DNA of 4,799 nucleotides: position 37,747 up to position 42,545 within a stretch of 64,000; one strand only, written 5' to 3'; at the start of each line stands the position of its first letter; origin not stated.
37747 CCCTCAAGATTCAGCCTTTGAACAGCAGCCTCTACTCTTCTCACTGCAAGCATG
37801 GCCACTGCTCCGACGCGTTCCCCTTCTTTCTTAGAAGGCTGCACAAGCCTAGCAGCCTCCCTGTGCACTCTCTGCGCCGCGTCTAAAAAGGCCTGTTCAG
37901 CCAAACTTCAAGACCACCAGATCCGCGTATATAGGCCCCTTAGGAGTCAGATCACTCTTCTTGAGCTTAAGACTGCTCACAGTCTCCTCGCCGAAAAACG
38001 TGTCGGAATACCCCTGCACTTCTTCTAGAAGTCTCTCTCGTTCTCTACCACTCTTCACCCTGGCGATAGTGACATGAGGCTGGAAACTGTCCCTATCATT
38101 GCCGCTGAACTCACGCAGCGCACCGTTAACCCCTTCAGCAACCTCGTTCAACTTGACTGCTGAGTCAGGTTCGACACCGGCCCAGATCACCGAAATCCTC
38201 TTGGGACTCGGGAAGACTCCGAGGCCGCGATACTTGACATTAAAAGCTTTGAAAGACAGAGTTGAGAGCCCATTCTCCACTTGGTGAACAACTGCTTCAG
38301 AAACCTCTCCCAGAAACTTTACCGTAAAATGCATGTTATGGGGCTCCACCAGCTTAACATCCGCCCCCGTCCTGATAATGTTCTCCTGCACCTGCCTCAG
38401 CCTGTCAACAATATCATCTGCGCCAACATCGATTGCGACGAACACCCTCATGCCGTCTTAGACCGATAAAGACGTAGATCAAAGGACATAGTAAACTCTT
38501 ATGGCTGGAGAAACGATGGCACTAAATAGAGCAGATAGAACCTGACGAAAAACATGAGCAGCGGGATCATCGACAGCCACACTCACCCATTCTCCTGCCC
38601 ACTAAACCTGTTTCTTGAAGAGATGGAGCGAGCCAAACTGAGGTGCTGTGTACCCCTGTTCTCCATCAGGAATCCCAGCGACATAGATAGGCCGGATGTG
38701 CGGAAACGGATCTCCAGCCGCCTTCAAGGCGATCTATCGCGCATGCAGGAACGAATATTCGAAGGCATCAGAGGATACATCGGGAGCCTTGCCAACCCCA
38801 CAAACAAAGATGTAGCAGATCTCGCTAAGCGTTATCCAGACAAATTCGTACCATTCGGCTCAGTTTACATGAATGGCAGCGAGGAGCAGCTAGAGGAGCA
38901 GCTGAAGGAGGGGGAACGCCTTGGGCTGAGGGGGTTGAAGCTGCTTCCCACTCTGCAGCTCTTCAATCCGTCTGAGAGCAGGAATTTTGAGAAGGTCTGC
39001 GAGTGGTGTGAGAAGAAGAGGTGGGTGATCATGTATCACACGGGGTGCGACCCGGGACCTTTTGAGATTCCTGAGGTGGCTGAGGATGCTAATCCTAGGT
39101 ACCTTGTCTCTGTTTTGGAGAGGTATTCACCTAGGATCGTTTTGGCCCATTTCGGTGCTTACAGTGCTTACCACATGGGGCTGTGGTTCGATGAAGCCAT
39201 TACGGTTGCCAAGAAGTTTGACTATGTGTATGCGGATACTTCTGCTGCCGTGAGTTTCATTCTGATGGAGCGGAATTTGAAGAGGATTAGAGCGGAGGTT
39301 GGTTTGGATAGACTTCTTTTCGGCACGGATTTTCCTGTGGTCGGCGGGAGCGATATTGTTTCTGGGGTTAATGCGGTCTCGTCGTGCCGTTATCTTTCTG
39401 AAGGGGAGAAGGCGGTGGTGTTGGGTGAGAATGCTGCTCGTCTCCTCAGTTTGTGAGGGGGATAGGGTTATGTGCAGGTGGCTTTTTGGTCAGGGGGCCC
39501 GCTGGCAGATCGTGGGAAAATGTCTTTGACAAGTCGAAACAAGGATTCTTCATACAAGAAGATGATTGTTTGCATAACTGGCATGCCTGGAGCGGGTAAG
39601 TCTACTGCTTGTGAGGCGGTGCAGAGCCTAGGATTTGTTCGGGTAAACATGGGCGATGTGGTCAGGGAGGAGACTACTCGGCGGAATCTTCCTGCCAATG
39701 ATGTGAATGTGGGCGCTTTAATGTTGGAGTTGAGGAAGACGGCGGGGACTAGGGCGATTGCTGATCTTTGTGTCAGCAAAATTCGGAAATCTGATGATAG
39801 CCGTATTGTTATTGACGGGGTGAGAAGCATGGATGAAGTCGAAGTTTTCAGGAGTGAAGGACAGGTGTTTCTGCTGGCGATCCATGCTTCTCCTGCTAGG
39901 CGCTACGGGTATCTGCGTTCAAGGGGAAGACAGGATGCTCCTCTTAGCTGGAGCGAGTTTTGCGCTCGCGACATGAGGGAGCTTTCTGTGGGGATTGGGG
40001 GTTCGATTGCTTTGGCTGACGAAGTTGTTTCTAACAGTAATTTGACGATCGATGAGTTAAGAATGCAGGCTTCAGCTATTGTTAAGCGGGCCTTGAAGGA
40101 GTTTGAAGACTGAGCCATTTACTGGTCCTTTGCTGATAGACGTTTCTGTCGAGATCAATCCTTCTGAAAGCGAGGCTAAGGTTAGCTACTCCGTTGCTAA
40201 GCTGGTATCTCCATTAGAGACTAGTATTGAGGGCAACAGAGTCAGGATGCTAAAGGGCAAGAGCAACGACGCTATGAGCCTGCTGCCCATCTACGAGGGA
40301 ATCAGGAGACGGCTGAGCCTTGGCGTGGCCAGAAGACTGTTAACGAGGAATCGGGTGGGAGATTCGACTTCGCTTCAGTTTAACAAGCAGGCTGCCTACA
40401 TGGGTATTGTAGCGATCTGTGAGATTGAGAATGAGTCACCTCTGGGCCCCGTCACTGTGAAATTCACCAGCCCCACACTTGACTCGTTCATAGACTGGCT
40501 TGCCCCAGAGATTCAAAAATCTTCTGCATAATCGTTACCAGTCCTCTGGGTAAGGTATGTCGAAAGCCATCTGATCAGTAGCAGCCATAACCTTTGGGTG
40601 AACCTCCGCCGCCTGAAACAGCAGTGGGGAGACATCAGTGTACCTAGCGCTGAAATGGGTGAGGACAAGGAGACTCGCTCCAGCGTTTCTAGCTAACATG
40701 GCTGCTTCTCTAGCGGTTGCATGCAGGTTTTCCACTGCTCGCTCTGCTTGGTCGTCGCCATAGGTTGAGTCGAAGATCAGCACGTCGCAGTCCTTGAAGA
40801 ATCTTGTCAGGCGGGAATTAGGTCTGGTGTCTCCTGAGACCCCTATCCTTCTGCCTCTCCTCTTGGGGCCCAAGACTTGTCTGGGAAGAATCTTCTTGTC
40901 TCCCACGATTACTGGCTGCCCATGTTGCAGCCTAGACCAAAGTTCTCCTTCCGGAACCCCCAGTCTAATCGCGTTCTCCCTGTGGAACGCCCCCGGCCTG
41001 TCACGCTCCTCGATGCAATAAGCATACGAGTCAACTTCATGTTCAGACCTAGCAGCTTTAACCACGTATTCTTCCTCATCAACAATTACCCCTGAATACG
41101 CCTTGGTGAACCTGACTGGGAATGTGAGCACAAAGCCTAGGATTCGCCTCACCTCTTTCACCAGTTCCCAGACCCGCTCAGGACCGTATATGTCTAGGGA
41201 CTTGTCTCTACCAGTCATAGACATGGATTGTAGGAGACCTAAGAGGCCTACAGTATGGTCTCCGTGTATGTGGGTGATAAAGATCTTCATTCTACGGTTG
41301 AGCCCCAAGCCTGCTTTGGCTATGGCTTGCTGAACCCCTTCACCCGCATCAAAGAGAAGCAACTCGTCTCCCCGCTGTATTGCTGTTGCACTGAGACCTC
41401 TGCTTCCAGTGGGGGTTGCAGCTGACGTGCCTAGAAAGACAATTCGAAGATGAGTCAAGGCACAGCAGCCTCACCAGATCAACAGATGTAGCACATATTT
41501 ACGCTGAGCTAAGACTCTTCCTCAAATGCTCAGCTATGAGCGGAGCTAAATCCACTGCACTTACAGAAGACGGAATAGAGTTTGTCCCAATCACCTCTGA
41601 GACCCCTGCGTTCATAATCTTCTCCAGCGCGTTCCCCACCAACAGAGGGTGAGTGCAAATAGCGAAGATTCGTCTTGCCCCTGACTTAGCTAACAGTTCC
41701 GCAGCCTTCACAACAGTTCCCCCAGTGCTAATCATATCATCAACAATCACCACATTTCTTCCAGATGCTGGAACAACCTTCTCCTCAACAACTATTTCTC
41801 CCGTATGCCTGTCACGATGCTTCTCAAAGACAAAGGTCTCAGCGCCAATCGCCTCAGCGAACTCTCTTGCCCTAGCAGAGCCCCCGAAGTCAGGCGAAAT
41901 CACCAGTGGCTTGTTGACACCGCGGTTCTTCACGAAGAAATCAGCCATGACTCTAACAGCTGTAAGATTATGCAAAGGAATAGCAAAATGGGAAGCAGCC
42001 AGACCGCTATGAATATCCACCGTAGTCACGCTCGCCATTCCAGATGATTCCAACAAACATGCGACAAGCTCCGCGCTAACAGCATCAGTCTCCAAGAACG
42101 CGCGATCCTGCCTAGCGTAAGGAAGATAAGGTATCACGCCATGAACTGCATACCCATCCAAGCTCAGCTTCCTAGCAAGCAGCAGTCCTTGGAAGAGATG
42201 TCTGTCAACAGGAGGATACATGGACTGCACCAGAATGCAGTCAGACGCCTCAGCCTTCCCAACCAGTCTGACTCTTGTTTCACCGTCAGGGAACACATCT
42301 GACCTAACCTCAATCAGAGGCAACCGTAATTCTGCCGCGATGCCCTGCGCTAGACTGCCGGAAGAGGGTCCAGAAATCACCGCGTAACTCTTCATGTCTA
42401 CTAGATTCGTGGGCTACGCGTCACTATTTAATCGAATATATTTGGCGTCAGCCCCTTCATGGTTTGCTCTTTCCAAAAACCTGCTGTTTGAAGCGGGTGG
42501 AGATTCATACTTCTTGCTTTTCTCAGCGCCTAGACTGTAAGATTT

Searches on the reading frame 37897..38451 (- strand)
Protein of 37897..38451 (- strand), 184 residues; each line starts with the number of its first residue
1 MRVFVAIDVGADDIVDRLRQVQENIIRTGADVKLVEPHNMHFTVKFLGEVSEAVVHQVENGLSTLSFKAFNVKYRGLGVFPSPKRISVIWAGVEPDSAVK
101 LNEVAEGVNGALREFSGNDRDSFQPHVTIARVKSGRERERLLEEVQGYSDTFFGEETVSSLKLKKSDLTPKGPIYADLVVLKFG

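Call 44: search_protein_families(library=pfam, proteins=[window:37897-38451:-], max_evalue=0.001)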
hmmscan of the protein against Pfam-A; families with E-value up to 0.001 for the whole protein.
window:37897-38451:- (184 aa): 3 families
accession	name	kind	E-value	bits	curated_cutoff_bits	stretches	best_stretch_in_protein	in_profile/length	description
PF02834.22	LigT_PEase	-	3.6e-24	85.2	23.3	2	10-90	2-87/87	LigT like Phosphoesterase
PF10469.15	AKAP7_NLS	-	1.5e-13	51.6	24.4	1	4-167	4-191/208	AKAP7 2'5' RNA ligase-like domain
PF13563.12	2_5_RNA_ligase2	-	5.1e-11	43.3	27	1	19-148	13-132/152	2'-5' RNA ligase superfamily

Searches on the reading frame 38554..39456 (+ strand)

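Call 44: search_protein_families(library=pfam, proteins=[window:38554-39456:+], max_evalue=0.001)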
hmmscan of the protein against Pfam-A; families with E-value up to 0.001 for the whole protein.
window:38554-39456:+ (300 aa): 1 family
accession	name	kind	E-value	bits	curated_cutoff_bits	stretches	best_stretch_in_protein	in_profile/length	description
PF04909.20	Amidohydro_2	-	1.7e-31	110.5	26.4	1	81-299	63-288/289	Amidohydrolase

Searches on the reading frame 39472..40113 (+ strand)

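Call 44: search_protein_families(library=pfam, proteins=[window:39472-40113:+], max_evalue=0.001)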
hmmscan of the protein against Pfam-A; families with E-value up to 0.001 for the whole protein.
window:39472-40113:+ (213 aa): 4 families
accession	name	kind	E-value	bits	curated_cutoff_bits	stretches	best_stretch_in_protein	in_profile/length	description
PF13207.12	AAA_17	-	9.8e-14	52.2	27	1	36-155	1-129/136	AAA domain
PF13238.12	AAA_18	-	2.9e-09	37.9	29.4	1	33-154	1-114/128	AAA domain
PF03668.21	RapZ-like_N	-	9.3e-05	22.7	25.4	1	32-118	3-74/158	RapZ-like N-terminal domain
PF00406.28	ADK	-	0.00073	20.1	26.8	0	35-71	1-38/151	Adenylate kinase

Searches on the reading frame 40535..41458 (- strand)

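Call 68: search_protein_families(library=pfam, proteins=[window:40535-41458:-], max_evalue=0.0001)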
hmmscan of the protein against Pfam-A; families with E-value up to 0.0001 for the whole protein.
window:40535-41458:- (307 aa): 2 families
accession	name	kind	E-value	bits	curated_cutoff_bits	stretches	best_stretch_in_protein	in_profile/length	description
PF12706.13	Lactamase_B_2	-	1.2e-14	54.9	27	2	200-269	132-200/200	Beta-lactamase superfamily domain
PF00753.33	Lactamase_B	-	1.5e-07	32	22.7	1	23-77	7-65/196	Metallo-beta-lactamase superfamily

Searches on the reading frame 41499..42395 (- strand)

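Call 68: search_protein_families(library=pfam, proteins=[window:41499-42395:-], max_evalue=0.0001)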
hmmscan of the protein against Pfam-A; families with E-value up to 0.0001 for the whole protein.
window:41499-42395:- (298 aa): 3 families
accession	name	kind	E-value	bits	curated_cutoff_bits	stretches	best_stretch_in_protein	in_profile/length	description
PF13793.12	Pribosyltran_N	-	1.7e-21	76.7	25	1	5-119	2-117/117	N-terminal domain of ribose phosphate pyrophosphokinase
PF14572.12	Pribosyl_synth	-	8.4e-15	55.6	27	1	210-293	81-172/184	Phosphoribosyl synthetase-associated domain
PF00156.33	Pribosyltran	-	6.2e-13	48.8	26.3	1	148-248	16-123/158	Phosphoribosyl transferase domain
